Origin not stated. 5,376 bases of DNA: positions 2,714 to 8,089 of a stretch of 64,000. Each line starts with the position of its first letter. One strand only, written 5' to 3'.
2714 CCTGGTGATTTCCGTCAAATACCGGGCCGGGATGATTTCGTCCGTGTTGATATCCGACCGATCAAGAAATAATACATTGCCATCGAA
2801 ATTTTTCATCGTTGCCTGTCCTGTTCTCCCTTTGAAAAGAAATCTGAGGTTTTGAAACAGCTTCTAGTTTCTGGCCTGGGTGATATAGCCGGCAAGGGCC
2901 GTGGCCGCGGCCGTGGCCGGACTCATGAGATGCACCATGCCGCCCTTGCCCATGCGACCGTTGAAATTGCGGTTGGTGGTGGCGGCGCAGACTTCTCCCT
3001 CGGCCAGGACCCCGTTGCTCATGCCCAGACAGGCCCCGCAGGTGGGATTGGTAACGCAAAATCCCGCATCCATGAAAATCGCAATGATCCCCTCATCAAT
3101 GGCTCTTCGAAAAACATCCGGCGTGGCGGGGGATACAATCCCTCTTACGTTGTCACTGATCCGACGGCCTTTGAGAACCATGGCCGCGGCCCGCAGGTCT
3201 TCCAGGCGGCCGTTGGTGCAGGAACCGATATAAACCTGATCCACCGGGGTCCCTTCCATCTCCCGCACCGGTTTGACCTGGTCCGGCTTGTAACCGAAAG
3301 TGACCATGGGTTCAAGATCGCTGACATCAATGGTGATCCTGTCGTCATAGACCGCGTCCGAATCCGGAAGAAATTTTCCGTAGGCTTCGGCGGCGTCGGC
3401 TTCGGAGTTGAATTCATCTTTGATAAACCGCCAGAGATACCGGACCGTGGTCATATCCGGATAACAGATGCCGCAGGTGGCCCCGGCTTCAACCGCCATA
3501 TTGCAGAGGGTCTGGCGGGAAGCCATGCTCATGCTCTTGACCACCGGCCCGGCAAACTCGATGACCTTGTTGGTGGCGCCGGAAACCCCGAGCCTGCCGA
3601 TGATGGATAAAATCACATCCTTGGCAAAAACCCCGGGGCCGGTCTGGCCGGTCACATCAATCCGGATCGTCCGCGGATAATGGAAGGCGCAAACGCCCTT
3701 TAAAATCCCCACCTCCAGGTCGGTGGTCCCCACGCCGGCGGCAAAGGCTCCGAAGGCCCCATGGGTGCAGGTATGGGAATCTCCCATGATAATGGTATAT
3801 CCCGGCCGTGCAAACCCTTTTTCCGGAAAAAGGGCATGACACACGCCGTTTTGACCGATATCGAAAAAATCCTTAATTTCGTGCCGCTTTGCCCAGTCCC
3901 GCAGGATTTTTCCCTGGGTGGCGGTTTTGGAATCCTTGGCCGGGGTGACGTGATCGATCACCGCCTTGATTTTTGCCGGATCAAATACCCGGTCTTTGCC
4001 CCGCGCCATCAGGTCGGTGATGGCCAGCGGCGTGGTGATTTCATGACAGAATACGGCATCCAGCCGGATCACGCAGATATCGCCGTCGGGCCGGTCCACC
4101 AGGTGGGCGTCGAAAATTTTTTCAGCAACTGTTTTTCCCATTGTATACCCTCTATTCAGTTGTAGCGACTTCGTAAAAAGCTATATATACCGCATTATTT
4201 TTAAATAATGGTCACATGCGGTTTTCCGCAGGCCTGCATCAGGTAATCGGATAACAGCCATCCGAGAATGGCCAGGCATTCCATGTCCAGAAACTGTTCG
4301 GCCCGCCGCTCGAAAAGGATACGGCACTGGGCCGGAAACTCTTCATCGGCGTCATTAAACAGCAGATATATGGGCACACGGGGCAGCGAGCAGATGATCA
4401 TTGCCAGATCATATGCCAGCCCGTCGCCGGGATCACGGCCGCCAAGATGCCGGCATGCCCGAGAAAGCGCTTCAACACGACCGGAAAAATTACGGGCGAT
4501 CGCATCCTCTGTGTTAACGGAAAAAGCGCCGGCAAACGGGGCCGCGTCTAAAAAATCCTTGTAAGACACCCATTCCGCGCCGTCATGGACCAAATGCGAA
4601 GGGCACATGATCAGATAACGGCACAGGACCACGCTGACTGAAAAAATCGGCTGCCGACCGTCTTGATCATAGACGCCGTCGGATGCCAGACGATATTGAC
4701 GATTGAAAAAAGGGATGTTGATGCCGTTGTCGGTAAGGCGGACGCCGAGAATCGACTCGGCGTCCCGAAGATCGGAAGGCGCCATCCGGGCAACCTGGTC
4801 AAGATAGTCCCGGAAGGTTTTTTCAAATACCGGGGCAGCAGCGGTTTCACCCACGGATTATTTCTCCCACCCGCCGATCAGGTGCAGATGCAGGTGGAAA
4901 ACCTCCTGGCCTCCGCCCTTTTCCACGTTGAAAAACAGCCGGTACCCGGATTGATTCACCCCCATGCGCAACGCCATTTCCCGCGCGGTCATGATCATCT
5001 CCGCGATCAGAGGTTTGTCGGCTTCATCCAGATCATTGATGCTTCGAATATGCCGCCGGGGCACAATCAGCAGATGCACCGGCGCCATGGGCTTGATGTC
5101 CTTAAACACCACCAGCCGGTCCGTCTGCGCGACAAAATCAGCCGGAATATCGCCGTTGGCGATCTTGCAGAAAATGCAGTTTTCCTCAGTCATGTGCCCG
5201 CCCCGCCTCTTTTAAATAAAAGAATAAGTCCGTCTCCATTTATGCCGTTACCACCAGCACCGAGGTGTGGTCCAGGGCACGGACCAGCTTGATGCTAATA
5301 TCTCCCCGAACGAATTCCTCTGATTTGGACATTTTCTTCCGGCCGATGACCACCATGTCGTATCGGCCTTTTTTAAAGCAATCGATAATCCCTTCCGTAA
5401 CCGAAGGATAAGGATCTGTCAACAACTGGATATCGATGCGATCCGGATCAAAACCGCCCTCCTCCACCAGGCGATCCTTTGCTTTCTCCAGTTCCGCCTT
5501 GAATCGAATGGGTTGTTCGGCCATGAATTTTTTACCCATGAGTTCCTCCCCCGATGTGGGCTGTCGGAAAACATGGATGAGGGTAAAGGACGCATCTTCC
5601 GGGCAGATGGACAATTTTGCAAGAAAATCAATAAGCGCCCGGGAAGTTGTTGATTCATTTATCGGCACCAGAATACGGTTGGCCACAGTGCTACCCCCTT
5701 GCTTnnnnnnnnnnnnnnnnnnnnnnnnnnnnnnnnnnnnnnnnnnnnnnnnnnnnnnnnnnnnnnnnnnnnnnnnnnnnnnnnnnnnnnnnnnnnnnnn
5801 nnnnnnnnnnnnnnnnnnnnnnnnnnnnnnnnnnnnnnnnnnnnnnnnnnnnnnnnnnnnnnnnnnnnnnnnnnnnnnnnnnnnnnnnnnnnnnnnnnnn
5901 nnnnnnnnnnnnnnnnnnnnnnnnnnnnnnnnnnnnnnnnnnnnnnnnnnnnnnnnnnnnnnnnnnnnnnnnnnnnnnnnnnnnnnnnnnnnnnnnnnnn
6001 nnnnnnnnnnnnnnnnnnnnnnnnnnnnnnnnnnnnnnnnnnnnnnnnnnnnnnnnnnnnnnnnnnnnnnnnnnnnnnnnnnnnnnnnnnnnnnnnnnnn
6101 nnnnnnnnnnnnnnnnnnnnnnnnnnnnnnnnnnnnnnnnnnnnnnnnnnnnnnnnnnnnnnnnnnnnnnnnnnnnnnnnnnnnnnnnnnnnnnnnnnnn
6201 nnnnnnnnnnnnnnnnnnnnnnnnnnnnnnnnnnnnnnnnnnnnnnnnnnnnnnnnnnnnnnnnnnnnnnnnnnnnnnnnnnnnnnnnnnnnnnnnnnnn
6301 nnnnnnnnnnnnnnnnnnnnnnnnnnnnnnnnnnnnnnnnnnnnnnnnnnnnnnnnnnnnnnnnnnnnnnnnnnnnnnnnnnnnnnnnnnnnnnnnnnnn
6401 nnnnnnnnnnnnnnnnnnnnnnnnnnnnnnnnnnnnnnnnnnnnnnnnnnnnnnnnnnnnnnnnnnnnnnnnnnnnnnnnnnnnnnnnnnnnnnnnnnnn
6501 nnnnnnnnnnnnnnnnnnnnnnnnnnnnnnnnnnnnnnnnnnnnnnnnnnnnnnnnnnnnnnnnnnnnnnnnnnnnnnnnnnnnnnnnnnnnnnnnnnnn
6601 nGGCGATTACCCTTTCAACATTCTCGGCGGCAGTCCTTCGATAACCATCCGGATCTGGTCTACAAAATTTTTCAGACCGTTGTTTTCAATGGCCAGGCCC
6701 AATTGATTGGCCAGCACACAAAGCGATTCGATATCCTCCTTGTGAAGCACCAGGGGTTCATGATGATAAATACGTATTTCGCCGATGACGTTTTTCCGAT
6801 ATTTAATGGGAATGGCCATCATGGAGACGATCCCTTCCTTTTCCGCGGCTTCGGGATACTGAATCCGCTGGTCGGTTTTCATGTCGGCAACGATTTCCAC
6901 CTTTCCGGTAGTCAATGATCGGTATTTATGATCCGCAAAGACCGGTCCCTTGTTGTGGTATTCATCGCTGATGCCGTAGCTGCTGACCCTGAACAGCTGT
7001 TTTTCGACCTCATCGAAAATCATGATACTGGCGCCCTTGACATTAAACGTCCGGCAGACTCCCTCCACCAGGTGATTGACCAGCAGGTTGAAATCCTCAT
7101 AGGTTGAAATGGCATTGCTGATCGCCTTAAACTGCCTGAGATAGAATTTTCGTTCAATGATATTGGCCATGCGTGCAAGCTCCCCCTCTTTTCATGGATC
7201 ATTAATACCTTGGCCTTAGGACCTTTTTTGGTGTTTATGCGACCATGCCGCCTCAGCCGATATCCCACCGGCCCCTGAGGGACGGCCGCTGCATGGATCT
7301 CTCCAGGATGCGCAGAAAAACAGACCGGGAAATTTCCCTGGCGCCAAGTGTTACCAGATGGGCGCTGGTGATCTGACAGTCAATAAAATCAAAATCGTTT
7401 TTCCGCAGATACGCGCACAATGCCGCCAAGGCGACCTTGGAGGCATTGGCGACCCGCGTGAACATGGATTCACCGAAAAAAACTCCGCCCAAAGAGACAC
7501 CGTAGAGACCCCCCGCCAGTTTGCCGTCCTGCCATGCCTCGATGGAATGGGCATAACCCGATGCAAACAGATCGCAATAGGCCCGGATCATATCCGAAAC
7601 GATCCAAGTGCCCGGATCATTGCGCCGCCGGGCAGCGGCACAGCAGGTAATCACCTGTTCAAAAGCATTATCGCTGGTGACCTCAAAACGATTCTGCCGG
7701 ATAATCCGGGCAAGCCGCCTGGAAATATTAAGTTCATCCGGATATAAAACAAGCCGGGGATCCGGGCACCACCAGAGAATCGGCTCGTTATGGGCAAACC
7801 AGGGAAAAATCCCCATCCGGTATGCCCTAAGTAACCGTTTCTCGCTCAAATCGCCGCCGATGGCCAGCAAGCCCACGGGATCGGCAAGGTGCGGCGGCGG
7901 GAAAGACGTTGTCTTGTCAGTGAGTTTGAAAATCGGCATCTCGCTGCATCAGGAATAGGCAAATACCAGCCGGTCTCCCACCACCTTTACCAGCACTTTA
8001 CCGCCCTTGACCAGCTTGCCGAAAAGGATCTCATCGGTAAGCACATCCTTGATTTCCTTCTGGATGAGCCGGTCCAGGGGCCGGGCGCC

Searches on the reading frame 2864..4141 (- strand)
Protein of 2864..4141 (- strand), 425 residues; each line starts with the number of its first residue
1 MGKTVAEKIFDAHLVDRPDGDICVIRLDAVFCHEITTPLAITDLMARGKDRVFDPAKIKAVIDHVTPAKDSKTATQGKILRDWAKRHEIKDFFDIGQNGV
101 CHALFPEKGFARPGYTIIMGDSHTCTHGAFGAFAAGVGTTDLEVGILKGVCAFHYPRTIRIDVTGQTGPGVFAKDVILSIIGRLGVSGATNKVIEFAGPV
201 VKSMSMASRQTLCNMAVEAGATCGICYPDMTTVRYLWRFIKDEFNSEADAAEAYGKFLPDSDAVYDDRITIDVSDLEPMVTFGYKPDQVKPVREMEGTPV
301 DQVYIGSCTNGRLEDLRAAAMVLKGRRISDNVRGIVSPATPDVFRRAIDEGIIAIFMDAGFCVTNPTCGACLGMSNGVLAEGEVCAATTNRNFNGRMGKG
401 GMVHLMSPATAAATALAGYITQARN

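Call 10: search_protein_families(library=pfam, proteins=[window:2864-4141:-])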
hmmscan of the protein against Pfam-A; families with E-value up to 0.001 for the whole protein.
window:2864-4141:- (425 aa): 1 family
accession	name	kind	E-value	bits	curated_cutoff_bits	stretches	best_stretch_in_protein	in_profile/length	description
PF00330.25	Aconitase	-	2.6e-117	393.1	28.7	2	7-294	1-305/463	Aconitase family (aconitate hydratase)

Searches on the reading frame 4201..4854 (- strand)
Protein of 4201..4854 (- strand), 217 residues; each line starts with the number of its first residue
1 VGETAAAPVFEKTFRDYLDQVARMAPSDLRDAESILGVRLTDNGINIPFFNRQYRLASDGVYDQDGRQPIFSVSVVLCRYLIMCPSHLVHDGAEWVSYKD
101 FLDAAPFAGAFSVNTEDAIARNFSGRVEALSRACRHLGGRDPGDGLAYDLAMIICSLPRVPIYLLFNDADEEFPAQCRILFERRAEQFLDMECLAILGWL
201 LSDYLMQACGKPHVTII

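Call 10: search_protein_families(library=pfam, proteins=[window:4201-4854:-])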
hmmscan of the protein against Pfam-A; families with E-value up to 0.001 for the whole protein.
window:4201-4854:- (217 aa): 1 family
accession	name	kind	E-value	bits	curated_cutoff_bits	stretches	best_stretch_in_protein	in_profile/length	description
PF12654.12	DUF3786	-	2.5e-44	151.3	27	1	28-202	1-174/176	Domain of unknown function (DUF3786)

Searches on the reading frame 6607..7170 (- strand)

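Call 10: search_protein_families(library=pfam, proteins=[window:6607-7170:-])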
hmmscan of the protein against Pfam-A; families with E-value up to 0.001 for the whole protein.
window:6607-7170:- (187 aa): 3 families
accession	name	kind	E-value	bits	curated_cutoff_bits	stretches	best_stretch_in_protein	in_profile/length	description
PF01590.32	GAF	-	3.4e-12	47.5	22.4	1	30-161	5-133/133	GAF domain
PF13185.12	GAF_2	-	2.6e-11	44.3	28.6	1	30-162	7-136/136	GAF domain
PF13492.12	GAF_3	-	2.8e-08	34.7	27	1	29-163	4-129/129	GAF domain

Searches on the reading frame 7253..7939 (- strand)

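Call 10: search_protein_families(library=pfam, proteins=[window:7253-7939:-])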
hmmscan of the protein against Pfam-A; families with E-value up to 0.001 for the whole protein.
window:7253-7939:- (228 aa): 1 family
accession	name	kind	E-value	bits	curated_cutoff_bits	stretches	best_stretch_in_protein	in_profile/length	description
PF03588.20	Leu_Phe_trans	-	4e-75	251.4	22.7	1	34-204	2-171/171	Leucyl/phenylalanyl-tRNA protein transferase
